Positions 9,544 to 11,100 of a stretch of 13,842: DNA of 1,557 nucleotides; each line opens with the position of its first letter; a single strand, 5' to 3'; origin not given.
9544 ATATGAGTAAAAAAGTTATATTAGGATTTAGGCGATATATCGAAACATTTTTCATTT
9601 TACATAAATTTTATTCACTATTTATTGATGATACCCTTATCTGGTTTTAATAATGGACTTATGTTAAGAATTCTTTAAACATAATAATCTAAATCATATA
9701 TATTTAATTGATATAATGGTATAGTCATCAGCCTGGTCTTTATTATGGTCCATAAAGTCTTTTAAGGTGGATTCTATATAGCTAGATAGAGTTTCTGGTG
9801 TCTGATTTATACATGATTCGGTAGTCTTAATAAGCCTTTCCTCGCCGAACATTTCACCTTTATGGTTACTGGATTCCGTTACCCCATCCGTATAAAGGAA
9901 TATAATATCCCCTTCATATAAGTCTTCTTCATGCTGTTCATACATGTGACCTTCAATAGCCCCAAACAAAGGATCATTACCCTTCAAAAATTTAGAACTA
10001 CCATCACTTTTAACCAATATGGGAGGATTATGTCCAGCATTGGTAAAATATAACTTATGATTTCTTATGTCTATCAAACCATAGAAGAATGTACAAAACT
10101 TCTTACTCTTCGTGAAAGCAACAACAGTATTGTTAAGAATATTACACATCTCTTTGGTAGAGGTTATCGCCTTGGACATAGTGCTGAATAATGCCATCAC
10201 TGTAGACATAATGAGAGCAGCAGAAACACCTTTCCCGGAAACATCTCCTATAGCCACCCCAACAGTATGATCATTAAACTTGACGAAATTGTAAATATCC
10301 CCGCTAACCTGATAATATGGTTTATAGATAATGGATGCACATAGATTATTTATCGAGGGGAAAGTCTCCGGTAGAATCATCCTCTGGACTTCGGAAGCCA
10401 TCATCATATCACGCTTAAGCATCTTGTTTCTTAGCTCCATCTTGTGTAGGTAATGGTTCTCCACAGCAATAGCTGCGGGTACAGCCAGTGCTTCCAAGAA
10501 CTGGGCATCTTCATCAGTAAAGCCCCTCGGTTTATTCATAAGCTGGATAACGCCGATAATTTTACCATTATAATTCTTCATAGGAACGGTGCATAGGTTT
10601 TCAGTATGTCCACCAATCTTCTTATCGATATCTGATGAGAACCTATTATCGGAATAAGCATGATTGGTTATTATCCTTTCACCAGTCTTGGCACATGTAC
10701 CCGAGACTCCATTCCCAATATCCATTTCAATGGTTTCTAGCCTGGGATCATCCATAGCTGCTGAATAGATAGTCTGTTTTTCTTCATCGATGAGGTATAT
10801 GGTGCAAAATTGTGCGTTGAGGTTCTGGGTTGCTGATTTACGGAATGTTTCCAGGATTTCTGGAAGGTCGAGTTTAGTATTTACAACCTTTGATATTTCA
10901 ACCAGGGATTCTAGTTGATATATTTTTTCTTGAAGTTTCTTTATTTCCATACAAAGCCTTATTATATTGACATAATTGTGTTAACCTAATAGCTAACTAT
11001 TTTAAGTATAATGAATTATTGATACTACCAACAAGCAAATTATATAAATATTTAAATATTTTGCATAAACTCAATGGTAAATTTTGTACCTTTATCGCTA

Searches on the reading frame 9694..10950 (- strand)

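Call 6: search_protein_families(library=pfam, proteins=[window:9694-10950:-], max_evalue=0.01)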
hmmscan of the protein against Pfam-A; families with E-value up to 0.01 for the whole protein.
window:9694-10950:- (418 aa): 4 families
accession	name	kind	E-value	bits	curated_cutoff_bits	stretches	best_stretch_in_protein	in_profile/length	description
PF07228.17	SpoIIE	-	1.9e-47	162.1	25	1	227-416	2-190/192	Stage II sporulation protein E (SpoIIE)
PF13185.12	GAF_2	-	3.6e-20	73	28.6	1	27-164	2-136/136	GAF domain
PF01590.32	GAF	-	1.9e-17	64.5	22.4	1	28-163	1-133/133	GAF domain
PF13492.12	GAF_3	-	9.5e-10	39.4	27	1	28-165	1-129/129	GAF domain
